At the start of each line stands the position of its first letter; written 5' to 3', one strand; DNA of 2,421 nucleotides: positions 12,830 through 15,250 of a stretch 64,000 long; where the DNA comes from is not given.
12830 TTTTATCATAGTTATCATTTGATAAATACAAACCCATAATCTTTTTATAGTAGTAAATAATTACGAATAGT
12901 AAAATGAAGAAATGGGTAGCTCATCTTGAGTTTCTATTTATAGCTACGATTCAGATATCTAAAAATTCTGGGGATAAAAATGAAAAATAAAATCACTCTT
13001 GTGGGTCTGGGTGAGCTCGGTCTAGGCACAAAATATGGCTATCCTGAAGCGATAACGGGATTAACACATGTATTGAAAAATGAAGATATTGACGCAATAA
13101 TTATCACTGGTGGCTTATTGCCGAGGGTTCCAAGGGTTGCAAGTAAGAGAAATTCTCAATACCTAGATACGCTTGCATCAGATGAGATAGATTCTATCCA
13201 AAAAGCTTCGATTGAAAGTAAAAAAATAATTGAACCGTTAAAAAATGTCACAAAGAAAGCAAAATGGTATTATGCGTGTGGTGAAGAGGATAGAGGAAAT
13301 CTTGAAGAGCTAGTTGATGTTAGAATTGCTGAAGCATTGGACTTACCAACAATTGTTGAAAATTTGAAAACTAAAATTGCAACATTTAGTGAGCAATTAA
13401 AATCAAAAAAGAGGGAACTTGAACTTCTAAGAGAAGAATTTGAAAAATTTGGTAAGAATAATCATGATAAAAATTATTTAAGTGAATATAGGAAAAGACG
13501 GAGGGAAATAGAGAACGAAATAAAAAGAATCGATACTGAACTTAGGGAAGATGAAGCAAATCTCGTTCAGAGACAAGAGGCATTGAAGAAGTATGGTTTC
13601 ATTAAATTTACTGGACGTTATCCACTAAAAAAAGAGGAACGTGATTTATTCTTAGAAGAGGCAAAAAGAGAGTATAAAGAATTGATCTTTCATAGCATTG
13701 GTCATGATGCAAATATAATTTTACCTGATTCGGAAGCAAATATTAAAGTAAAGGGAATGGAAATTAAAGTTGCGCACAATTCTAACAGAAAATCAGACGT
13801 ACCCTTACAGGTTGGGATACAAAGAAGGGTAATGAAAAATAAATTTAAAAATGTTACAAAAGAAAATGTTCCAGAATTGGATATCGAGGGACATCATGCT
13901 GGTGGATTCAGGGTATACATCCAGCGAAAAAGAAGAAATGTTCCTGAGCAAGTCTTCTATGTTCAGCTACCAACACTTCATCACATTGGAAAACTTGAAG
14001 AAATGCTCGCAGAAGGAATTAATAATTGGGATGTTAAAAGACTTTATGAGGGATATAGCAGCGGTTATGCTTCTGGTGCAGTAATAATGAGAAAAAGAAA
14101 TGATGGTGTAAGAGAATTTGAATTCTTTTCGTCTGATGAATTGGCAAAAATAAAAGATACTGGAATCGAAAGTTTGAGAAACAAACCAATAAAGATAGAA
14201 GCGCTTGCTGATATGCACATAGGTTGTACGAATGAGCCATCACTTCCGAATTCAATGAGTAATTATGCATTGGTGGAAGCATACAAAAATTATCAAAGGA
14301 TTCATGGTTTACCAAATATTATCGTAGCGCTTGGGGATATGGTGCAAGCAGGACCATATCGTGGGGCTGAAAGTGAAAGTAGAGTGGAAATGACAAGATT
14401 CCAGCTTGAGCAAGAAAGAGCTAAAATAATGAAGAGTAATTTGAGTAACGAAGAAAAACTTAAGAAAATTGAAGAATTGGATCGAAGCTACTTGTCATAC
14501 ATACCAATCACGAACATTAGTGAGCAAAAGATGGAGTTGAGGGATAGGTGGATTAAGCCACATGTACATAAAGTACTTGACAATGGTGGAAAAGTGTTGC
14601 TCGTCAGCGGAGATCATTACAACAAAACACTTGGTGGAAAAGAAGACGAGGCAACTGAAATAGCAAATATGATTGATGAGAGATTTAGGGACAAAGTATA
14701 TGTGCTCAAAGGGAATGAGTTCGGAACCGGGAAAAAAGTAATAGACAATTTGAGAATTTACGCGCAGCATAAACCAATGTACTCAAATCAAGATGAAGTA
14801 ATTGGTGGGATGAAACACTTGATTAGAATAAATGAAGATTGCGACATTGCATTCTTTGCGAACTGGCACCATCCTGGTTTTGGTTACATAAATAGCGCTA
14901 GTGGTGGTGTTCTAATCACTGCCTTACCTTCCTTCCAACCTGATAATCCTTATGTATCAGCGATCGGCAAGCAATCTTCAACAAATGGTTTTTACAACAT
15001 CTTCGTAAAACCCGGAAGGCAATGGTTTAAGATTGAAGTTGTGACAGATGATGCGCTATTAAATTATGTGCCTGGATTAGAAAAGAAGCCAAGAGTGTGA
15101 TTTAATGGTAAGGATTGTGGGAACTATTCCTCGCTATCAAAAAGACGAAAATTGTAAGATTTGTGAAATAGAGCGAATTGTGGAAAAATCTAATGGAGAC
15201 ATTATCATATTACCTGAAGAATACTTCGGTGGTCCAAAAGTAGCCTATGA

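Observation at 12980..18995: Accessory island of two convergent operons: metallophosphoesterase-like giant protein + nitrilase, facing Cas4-like nuclease-wHTH fusion + unknown + tandem NDT-like protein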

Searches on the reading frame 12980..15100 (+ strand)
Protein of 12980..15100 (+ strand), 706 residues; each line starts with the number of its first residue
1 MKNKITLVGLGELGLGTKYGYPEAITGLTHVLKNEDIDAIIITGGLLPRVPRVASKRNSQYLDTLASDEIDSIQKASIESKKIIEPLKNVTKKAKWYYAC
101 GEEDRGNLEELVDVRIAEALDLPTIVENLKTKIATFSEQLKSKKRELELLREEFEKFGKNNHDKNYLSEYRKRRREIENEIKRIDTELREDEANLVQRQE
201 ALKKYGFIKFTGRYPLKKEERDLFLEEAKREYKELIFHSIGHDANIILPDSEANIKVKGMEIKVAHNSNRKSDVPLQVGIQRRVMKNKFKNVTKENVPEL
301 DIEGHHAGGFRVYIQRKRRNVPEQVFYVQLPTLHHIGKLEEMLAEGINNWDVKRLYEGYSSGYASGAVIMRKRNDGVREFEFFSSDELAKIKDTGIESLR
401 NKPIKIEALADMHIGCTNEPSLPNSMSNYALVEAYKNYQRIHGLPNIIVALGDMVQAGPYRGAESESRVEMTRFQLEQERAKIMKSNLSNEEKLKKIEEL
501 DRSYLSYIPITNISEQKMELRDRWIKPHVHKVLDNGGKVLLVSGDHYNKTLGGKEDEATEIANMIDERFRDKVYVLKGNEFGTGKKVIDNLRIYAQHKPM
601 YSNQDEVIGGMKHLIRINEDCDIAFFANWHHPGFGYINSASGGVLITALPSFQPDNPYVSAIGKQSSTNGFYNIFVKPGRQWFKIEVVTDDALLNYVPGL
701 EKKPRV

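Call 3: search_protein_families(library=pfam, proteins=[window:12980-15100:+], max_evalue=1)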
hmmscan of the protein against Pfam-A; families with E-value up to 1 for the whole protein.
window:12980-15100:+ (706 aa): 4 families
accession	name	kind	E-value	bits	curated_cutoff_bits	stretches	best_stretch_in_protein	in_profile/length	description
PF00149.33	Metallophos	-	0.0041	18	21.5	0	530-579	23-69/191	Calcineurin-like phosphoesterase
PF03938.19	OmpH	-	0.013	16.1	32.4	1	124-202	19-92/141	Outer membrane protein (OmpH-like)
PF07688.17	KaiA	-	0.02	15.5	22.2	0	475-526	32-85/122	KaiA C-terminal domain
PF19963.4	VMAP-M1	-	0.13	13.4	25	1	92-176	12-100/113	vWA-MoxR associated protein middle region (VMAP-M) 1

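Call 4: search_protein_families(library=ncbifam, proteins=[window:12980-15100:+], max_evalue=1)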
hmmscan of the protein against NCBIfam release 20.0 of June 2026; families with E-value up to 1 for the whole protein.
window:12980-15100:+ (706 aa): 2 families
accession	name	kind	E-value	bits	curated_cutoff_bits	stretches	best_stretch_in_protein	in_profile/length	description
NF008438.0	PRK11281.1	equivalog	0.22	9.2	991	1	125-202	81-158/1113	mechanosensitive channel MscK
NF045487.1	ASRP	equivalog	0.87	8.1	300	1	121-204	366-454/593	archaea-specific SMC-related protein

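Call 5: search_protein_families(library=padloc, proteins=[window:12980-15100:+], max_evalue=1)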
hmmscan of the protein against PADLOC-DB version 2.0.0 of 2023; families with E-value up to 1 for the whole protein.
window:12980-15100:+ (706 aa): 1 family
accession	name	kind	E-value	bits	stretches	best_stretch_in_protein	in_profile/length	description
PDLC02747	PbeC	-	0.021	11.7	1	84-204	357-488/632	PbeC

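Call 9: find_encoding_contigs(protein=window:12980-15100:+, flank=10000, max_places=6)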
Protein window:12980-15100:+ (706 aa): 8 contigs read that carry it; 3 places shown.
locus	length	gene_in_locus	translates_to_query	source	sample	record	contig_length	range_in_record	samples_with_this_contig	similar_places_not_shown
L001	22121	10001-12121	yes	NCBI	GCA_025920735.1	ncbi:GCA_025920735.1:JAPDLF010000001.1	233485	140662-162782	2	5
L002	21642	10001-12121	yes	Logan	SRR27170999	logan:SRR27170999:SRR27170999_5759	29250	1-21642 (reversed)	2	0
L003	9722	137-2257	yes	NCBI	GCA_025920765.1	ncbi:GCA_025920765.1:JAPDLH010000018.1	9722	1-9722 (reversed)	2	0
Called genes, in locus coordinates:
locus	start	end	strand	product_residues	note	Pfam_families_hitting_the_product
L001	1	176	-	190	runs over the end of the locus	PF00861:Ribosomal_L18p (weak), PF17144:Ribosomal_L5e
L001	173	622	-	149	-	PF01280:Ribosomal_L19e, PF25476:Ribosomal_L19e_C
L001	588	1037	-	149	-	PF01655:Ribosomal_L32e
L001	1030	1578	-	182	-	PF00347:Ribosomal_L6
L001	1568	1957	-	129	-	PF00410:Ribosomal_S8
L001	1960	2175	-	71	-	PF00253:Ribosomal_S14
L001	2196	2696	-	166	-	PF00281:Ribosomal_L5, PF00673:Ribosomal_L5_C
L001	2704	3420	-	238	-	PF08071:RS4NT, PF00900:Ribosomal_S4e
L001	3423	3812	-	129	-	PF16906:Ribosomal_L26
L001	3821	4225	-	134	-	PF00238:Ribosomal_L14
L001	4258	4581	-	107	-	PF00366:Ribosomal_S17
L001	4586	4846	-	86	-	PF01868:RNase_P-MRP_p29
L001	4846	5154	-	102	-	PF01253:SUI1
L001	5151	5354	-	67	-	PF00831:Ribosomal_L29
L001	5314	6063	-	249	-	PF07650:KH_2, PF00189:Ribosomal_S3_C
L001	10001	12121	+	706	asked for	-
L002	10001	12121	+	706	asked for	-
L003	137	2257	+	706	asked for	-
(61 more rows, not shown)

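Call 10: find_homologous_proteins(query=window:12980-15100:+, max_evalue=0.001)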
Query window:12980-15100:+ (706 aa): 3 proteins with E <= 0.001 among 8000 candidates.
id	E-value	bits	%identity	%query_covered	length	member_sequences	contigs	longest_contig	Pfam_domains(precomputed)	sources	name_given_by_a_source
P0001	0.0e+0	1591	100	100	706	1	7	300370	-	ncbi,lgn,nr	ncbi:MAG: hypothetical protein OH319_01230 [Candidatus Parvarchaeota archaeon]|nr:hypothetical prote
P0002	0.0e+0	1203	74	99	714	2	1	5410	-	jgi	jgi:hypothetical protein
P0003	0.0e+0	1173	73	99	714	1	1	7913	-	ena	-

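Call 11: find_encoding_contigs(protein=P0003, flank=10000)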
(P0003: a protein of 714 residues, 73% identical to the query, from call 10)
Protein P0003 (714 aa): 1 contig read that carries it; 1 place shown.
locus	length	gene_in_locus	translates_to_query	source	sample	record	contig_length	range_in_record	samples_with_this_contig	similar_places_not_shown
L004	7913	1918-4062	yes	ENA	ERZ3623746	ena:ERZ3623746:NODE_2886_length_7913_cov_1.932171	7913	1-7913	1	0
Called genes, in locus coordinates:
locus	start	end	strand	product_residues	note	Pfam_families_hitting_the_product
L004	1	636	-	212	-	?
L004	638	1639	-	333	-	PF00297:Ribosomal_L3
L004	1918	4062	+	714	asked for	-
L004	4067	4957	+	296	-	PF00795:CN_hydrolase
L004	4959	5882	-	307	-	PF05014:Nuc_deoxyrib_tr (faint)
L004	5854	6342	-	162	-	-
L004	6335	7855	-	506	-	-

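Call 12: find_encoding_contigs(protein=P0002, flank=10000)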
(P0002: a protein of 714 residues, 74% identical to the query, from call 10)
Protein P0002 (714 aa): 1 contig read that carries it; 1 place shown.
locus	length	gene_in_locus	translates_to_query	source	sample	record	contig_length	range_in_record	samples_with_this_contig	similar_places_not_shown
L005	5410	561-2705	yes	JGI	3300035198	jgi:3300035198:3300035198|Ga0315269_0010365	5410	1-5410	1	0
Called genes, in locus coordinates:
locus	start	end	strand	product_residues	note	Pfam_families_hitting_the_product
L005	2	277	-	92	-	?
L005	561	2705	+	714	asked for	-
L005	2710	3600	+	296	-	PF00795:CN_hydrolase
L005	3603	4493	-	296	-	-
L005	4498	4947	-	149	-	-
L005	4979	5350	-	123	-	-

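Call 29: search_solved_structures(query=A1, max_evalue=10, show_alignments=2)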
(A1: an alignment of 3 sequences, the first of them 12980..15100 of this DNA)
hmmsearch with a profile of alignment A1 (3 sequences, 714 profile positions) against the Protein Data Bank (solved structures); distinct sequences matched with E-value up to 10: 1.
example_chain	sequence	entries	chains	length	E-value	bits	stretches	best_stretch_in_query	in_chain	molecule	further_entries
1l8d_A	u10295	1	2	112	8.5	7.8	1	102-185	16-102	DNA double-strand break repair rad50 ATPase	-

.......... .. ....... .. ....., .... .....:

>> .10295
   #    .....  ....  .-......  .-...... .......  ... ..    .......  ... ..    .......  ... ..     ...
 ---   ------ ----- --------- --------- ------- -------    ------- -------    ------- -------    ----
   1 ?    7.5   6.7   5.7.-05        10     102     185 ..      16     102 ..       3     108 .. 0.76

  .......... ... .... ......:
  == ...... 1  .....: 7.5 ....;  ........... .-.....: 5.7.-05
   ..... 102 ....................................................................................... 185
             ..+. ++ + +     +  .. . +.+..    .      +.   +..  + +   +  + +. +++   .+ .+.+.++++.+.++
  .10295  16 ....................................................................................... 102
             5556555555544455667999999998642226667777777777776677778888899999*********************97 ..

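Call 30: search_protein_representatives(alignment_id=A1)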
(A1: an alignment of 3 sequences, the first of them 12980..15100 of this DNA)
Query: 3 sequences, 714 profile positions. Proteins with E-value up to 0.001 (for the whole library): 91; up to 1e-10: 70; up to 1e-30: 44. The best 91 are listed.
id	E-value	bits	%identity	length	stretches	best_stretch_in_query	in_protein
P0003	0.0e+00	1584.0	-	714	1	1-714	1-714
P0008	3.0e-104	366.3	-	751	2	69-708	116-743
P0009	2.5e-79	284.0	-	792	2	171-712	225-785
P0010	3.6e-78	280.1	-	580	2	242-712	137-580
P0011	1.3e-77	278.3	-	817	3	139-708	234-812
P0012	4.4e-69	250.1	-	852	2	61-713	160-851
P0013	9.4e-67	242.4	-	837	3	171-712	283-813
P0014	2.5e-64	234.4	-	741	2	136-708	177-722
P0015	3.1e-63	230.7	-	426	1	310-708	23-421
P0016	1.5e-62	228.5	-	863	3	140-687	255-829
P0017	5.5e-62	226.6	-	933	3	162-696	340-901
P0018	3.4e-61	224.0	-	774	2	77-710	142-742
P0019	8.6e-59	216.1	-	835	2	65-708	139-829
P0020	3.3e-57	210.9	-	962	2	178-708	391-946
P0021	3.6e-57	210.7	-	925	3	254-706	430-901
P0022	6.3e-57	209.9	-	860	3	140-698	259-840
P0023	8.3e-57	209.5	-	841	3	156-707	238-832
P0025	3.6e-52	194.2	-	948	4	251-692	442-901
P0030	1.4e-49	185.7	-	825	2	58-714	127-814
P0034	8.3e-45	169.8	-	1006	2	128-708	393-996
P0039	3.6e-40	154.5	-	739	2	122-691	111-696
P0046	1.8e-35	139.0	-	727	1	9-695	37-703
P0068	8.0e-17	77.3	-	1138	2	72-689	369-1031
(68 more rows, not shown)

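Call 32: search_protein_families(library=pfam, alignment_id=A2, max_evalue=0.01)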
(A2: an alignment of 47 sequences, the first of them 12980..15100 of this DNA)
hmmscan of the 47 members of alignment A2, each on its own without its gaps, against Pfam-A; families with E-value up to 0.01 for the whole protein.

A. member 1, window:12980-15100:+ (706 aa): 1 family
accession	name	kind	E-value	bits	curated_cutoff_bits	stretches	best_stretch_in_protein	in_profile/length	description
PF00149.33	Metallophos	-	0.0041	18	21.5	0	530-579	23-69/191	Calcineurin-like phosphoesterase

B. families by the number of members that match (of 47 scanned): 12 families
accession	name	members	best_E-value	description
PF00149.33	Metallophos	9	2.9e-06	Calcineurin-like phosphoesterase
PF12850.12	Metallophos_2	3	3.6e-05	Calcineurin-like phosphoesterase superfamily domain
PF02954.25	HTH_8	1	3.7e-06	Bacterial regulatory protein, Fis family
PF05791.16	Bacillus_HBL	1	0.00097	Bacillus haemolytic enterotoxin (HBL)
PF19220.6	Rod_CreS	1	0.003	Crescentin, rod domain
PF12325.13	TMF_TATA_bd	1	0.0043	TATA element modulatory factor 1 TATA binding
PF18634.6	RXLR_WY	1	0.0076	RXLR phytopathogen effector protein WY-domain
PF25078.1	DUF7801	1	0.008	Domain of unknown function (DUF7801)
PF15619.11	Lebercilin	1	0.0081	Ciliary protein causing Leber congenital amaurosis disease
PF23991.1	DUF7310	1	0.0083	Coiled-coil region of unknown function (DUF7310)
PF21984.2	DnaD_N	1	0.0092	DnaD N-terminal domain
PF11574.13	Rpf1_C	1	0.0095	Resuscitation-promoting factor Rpf1, C-terminal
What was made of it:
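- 14177..15079 (+): C-terminal MPE domain (aa 400-700) with ligand-capable residues at all metal-binding positions. Pfam Metallophos is hit by 9 of 47 members (call 32).
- On Metallophosphoesterase (calcineurin-like) superfamily - giant protein: Nine of 47 family members hit at E<=0.01, best 2.9e-6 (call 32).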

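Call 36: find_homologous_proteins(query=A2, max_evalue=0.00001)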
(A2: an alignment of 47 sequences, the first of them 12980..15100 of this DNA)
Query A2 (47 sequences) (706 aa, profile of the alignment): 3 proteins with E <= 0.00001 among 8000 candidates.
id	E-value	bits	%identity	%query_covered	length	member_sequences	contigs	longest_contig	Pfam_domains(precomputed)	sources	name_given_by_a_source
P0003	5.6e-217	741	73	99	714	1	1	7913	-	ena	-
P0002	2.3e-215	736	74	99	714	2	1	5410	-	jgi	jgi:hypothetical protein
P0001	2.3e-209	716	100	100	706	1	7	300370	-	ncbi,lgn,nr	ncbi:MAG: hypothetical protein OH319_01230 [Candidatus Parvarchaeota archaeon]|nr:hypothetical prote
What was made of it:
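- Tried and rejected: Repeating the search with a 47-sequence profile added nothing, probably because coiled-coil words swamped the candidate list (call 36).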

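Call 37: list_cluster_members(proteins=[P0008, P0009, P0011, P0012, P0014, P0017, P0020, P0034, P0046, P0068])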
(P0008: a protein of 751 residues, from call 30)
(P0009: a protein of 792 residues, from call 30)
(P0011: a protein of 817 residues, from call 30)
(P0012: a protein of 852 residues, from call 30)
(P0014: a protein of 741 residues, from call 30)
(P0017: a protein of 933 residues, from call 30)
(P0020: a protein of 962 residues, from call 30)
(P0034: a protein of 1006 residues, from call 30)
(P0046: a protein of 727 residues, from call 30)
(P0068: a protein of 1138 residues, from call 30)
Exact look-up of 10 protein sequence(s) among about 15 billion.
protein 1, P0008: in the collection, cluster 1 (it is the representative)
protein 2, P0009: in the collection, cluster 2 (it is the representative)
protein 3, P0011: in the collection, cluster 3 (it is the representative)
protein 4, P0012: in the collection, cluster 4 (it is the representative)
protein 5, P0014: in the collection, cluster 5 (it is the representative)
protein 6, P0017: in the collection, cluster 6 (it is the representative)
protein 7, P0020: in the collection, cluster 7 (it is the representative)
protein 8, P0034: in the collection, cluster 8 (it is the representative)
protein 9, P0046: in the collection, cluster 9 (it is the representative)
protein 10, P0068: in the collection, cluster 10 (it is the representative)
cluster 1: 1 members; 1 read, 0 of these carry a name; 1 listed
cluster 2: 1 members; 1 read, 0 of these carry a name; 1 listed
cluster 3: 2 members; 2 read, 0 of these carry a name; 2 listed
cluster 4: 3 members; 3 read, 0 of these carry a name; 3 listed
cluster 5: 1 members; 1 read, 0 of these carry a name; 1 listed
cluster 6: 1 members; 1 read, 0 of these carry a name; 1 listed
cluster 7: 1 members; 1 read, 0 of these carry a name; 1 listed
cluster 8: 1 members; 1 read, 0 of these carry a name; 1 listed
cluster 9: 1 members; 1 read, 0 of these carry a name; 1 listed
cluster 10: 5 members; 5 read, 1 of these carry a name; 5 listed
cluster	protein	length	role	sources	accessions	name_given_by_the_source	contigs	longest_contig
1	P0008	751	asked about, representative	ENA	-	-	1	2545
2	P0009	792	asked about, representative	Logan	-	-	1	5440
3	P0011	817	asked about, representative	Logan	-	-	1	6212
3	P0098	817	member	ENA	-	-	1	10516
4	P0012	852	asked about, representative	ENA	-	-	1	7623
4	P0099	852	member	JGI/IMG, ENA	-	-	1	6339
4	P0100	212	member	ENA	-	-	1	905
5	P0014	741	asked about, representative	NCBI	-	-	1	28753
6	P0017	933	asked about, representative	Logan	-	-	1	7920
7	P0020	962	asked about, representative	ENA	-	-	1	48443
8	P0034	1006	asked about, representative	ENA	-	-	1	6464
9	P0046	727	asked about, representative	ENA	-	-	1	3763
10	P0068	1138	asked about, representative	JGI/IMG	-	-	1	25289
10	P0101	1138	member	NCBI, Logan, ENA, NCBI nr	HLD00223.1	MAG TPA: helix-turn-helix domain-containing protein [Candidatus Nanoarchaeia archaeon] | helix-turn-helix domain-containing protein [Candidatus Nanoarchaeia archaeon]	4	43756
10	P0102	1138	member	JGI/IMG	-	-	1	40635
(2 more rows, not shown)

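Call 38: find_encoding_contigs(protein=P0014, flank=10000)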
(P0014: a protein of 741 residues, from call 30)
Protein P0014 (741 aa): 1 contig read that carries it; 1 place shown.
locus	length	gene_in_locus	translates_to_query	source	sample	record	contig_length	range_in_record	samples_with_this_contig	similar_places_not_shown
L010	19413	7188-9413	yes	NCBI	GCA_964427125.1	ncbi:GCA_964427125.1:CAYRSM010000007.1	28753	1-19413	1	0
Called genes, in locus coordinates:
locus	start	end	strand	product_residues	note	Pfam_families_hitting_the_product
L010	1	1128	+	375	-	?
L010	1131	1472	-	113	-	PF01981:PTH2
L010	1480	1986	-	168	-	PF09335:VTT_dom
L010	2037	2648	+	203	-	PF00416:Ribosomal_S13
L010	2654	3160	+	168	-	PF01479:S4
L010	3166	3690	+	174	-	PF00411:Ribosomal_S11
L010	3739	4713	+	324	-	PF22769:DCD (faint), PF22569:DCD_C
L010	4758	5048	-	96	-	PF21473:OB_Ssb-like (weak)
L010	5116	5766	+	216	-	-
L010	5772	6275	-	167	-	PF01569:PAP2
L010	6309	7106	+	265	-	PF09754:PAC2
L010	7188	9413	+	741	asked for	-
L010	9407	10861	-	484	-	PF00587:tRNA-synt_2b, PF03129:HGTP_anticodon, PF09180:ProRS-C_1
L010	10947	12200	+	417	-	PF00149:Metallophos, PF12850:Metallophos_2 (faint)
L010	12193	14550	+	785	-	PF02463:SMC_N, PF13304:AAA_21 (faint), PF13476:AAA_23, PF13555:AAA_29 (faint)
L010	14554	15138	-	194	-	-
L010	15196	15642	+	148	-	-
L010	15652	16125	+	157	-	-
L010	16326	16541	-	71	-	PF01200:Ribosomal_S28e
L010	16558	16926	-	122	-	PF01248:Ribosomal_L7Ae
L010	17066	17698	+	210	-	PF00227:Proteasome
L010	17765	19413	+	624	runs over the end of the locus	PF17214:KH_TffA, PF07650:KH_2 (weak), PF00753:Lactamase_B, PF16661:Lactamase_B_6, PF23023:Anti-Pycsar_Apyc1, PF12706:Lactamase_B_2 (weak), PF10996:Beta-Casp, PF07521:RMMBL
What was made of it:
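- On Mre11/SbcD: L010 has a separate canonical Mre11 (417 aa) and Rad50 (785 aa) pair (call 38).
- Closest known: Mre11/SbcD nucleases with Rad50/SbcC coiled coils. Different: A canonical Mre11-Rad50 pair coexists with a family member in L010 (call 38).
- L010 encodes a canonical Mre11-Rad50 pair two genes away, so the giant is not the Mre11 orthologue (call 38).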

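Call 39: find_encoding_contigs(protein=P0020, flank=10000, max_places=2)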
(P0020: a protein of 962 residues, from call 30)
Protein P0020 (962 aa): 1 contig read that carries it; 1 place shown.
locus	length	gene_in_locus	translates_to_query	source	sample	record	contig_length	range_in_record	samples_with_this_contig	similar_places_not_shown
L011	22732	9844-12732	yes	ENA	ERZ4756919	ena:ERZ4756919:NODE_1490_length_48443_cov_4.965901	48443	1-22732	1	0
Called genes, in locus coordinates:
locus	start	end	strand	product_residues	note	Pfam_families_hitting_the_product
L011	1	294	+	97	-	?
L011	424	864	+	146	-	PF02681:DUF212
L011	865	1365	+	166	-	PF02681:DUF212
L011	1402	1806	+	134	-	PF02681:DUF212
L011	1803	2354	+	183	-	PF01864:CarS-like, PF01148:CTP_transf_1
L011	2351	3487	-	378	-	PF12804:NTP_transf_3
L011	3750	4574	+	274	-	PF02811:PHP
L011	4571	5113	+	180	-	PF01066:CDP-OH_P_transf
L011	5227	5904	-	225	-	PF01791:DeoC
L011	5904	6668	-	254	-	-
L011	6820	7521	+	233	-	-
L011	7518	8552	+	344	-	PF13207:AAA_17 (weak)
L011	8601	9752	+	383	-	-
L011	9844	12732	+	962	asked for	-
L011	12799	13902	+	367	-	PF02445:NadA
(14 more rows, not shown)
